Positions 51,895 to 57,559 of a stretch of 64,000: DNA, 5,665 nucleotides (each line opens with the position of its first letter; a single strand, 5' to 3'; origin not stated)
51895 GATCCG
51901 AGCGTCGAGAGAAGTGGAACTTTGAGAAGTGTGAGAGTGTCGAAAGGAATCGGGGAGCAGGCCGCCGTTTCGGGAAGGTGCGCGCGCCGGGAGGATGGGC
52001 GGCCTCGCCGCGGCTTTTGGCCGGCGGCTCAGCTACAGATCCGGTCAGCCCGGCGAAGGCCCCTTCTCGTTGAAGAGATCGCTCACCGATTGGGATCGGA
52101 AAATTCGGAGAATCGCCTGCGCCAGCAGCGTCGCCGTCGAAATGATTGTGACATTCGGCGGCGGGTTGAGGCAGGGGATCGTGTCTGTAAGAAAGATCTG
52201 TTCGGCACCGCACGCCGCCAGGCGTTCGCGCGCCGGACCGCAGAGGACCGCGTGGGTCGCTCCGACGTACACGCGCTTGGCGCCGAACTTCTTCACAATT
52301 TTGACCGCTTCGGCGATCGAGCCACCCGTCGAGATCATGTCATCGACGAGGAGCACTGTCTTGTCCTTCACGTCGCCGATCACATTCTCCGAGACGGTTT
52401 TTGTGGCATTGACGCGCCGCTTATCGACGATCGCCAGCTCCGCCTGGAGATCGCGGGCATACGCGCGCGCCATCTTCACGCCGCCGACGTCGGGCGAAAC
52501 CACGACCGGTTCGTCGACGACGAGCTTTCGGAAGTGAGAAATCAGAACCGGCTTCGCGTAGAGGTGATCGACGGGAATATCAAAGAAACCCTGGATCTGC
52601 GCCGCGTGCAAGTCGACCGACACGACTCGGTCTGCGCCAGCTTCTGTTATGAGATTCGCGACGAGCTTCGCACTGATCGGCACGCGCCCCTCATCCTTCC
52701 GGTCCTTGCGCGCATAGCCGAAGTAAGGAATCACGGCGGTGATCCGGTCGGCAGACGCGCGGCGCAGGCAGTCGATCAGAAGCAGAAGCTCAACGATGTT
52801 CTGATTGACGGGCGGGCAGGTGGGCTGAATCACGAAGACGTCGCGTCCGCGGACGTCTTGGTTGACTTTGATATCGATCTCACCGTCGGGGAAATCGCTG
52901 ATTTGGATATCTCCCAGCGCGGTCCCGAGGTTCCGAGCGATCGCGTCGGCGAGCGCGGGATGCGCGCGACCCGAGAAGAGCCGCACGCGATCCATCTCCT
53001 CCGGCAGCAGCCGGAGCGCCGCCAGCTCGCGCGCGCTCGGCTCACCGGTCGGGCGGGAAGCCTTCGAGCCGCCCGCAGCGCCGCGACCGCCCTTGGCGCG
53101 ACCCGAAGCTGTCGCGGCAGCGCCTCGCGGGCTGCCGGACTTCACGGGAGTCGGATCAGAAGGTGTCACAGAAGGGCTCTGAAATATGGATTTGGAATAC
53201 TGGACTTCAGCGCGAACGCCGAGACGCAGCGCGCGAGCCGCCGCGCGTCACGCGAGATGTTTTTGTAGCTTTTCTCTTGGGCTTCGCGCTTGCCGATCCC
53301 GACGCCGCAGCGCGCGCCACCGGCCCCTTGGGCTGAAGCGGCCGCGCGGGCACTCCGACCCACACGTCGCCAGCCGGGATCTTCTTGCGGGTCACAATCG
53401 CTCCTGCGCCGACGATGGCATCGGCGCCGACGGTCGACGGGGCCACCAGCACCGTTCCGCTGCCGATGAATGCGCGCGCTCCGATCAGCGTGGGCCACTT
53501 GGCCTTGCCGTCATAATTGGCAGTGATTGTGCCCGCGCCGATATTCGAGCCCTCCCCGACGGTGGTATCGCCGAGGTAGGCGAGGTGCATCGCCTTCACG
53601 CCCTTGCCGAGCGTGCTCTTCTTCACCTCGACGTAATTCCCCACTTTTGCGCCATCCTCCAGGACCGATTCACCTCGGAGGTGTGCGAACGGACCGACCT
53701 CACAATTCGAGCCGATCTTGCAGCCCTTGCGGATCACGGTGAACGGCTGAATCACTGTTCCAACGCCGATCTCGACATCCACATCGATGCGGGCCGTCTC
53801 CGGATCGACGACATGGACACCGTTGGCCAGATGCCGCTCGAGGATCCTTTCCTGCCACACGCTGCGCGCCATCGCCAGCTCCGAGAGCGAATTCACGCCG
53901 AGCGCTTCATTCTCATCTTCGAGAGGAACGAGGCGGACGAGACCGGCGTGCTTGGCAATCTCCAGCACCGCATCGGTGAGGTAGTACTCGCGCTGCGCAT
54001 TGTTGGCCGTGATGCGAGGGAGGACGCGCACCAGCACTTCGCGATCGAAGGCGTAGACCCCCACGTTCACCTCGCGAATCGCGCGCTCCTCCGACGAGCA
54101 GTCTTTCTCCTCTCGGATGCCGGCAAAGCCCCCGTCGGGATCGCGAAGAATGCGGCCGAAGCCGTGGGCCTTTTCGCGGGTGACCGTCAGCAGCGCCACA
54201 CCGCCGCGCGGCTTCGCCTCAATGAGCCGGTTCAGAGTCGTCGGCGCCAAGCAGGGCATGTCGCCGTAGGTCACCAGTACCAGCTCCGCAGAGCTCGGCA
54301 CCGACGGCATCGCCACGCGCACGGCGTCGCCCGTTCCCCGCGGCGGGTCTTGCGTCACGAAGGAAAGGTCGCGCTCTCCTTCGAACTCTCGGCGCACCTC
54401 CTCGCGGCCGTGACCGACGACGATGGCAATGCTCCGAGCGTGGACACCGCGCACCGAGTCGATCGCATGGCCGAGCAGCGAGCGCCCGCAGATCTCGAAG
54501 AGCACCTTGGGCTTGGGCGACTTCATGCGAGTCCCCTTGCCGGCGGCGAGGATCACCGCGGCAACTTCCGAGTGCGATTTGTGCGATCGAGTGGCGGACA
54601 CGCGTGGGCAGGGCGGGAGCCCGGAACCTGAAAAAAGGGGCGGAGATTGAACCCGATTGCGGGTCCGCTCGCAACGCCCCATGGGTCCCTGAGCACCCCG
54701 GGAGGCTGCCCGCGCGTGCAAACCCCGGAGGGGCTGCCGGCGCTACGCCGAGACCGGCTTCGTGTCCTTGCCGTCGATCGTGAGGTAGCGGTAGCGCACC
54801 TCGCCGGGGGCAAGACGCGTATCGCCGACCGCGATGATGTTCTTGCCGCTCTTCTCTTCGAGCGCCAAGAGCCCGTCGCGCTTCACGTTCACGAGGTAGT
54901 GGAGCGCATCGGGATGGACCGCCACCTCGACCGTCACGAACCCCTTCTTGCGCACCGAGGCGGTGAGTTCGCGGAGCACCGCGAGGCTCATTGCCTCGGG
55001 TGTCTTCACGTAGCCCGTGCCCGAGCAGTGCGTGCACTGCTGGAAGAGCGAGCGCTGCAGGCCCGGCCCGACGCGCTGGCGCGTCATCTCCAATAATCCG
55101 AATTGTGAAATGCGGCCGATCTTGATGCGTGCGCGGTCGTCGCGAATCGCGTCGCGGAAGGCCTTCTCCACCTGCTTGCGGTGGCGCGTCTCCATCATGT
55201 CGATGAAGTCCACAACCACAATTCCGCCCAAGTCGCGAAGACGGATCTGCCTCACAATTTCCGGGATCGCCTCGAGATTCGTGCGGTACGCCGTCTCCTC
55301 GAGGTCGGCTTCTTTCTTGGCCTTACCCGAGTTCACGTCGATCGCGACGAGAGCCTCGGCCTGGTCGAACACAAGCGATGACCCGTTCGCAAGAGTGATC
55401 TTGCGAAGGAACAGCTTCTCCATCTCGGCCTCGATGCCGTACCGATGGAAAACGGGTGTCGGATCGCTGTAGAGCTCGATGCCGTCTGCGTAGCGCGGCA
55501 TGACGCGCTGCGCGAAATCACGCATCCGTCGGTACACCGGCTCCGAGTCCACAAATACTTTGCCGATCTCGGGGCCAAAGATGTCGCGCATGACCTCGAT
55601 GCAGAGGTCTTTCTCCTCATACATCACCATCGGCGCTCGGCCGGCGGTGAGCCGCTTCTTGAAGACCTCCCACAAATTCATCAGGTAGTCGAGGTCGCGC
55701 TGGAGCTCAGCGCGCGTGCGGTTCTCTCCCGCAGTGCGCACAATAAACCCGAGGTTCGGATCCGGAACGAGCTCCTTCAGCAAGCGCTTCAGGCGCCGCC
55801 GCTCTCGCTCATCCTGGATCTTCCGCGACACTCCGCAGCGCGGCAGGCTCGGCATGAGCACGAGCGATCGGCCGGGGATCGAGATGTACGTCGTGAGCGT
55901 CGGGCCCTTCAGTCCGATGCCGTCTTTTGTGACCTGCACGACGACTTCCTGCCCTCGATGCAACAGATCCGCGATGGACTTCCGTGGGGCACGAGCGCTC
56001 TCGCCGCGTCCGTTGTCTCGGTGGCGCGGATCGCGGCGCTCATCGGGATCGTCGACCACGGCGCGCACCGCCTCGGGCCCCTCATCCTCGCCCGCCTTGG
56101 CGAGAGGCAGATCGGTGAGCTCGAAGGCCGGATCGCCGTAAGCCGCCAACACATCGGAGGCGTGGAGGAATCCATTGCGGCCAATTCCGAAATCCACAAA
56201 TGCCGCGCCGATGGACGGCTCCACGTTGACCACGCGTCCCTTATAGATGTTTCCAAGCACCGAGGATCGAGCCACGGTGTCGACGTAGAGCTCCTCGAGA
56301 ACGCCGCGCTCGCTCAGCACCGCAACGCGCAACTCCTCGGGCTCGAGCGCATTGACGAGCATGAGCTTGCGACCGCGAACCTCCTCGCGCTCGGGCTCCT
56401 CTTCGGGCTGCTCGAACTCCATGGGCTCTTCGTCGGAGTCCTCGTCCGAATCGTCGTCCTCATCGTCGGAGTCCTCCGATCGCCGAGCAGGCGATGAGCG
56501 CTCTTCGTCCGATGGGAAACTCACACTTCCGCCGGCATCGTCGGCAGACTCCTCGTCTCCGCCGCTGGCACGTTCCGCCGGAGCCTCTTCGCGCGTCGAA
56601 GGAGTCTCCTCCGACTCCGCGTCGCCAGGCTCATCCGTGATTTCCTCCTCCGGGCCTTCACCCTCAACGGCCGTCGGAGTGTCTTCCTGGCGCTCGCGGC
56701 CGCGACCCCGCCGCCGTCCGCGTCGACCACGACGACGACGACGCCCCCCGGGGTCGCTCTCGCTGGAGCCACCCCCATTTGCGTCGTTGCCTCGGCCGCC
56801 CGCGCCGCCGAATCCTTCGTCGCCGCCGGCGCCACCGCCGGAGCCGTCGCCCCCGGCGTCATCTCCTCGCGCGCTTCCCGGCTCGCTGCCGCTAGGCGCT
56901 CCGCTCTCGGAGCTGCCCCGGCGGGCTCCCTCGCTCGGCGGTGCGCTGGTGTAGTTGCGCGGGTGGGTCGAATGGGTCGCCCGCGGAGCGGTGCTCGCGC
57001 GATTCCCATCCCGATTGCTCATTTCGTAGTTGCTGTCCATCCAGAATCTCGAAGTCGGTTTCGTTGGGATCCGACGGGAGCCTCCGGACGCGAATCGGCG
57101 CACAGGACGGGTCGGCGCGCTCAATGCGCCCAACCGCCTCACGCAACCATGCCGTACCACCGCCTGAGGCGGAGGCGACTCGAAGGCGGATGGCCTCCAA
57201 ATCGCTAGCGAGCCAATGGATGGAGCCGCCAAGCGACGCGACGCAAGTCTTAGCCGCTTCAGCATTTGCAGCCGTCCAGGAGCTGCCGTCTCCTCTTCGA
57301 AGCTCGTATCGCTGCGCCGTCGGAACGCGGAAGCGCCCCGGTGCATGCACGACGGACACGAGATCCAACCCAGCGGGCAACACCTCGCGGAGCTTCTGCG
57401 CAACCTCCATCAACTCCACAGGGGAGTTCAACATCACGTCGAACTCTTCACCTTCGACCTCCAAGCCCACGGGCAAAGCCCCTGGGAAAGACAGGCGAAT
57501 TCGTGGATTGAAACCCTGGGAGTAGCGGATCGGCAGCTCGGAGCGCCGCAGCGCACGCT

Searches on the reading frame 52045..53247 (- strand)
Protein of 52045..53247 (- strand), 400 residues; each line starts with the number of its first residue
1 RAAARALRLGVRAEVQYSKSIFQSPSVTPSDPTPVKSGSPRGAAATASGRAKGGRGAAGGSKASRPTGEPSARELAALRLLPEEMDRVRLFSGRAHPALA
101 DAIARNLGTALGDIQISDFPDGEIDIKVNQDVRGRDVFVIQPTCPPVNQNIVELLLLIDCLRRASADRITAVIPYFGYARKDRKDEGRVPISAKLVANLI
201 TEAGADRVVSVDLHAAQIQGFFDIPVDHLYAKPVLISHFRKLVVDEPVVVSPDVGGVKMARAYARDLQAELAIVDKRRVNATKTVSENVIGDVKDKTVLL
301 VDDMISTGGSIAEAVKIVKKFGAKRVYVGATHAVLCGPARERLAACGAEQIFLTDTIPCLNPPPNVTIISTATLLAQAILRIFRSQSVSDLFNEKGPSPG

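Call 7: search_protein_families(library=pfam, proteins=[window:52045-53247:-], max_evalue=0.001)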
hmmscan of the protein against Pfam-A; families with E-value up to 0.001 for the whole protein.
window:52045-53247:- (400 aa): 4 families
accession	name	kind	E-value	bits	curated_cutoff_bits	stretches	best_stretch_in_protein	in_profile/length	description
PF13793.12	Pribosyltran_N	-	1.6e-49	167.1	25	1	89-204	2-117/117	N-terminal domain of ribose phosphate pyrophosphokinase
PF00156.33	Pribosyltran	-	2e-17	63.4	26.3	1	246-336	30-128/158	Phosphoribosyl transferase domain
PF14572.12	Pribosyl_synth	-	8.5e-17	62.1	27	1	288-392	76-183/184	Phosphoribosyl synthetase-associated domain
PF14681.12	UPRTase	-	7.5e-06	26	27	1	281-327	106-152/206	Uracil phosphoribosyltransferase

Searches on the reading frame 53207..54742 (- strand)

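Call 7: search_protein_families(library=pfam, proteins=[window:53207-54742:-], max_evalue=0.001)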
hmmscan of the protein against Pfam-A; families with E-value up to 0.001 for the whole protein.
window:53207-54742:- (511 aa): 6 families
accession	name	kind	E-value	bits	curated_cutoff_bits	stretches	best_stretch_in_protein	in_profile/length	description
PF12804.13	NTP_transf_3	-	2.4e-23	83.5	27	1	62-189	1-124/160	MobA-like NTP transferase domain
PF00132.30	Hexapep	-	5.3e-22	77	27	3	323-357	2-36/36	Bacterial transferase hexapeptide (six repeats)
PF00483.29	NTP_transferase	-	2.7e-13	50.5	21.2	1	62-263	2-210/245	Nucleotidyl transferase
PF01128.25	IspD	-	7.9e-13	49.1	27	1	60-184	1-127/221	2-C-methyl-D-erythritol 4-phosphate cytidylyltransferase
PF25084.1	LbH_EIF2B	-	7.3e-09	36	54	1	311-392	10-89/105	EIF2B subunit epsilon LbH domain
PF14602.12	Hexapep_2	-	0.00029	20.9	27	1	417-452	1-34/34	Hexapeptide repeat of succinyl-transferase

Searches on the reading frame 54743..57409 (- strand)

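Call 7: search_protein_families(library=pfam, proteins=[window:54743-57409:-], max_evalue=0.001)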
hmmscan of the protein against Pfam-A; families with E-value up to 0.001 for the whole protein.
window:54743-57409:- (888 aa): 3 families
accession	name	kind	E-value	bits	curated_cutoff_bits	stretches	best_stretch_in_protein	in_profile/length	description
PF10150.14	RNase_E_G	-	8.1e-97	324.3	25.5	1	510-780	1-270/270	Ribonuclease E/G family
PF20833.2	RNase_E_G_Thio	-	7.6e-16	58.5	26.8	1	791-870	1-80/86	RNase E/G, Thioredoxin-like domain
PF00575.29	S1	-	0.00012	22.8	22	1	386-420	5-37/74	S1 RNA binding domain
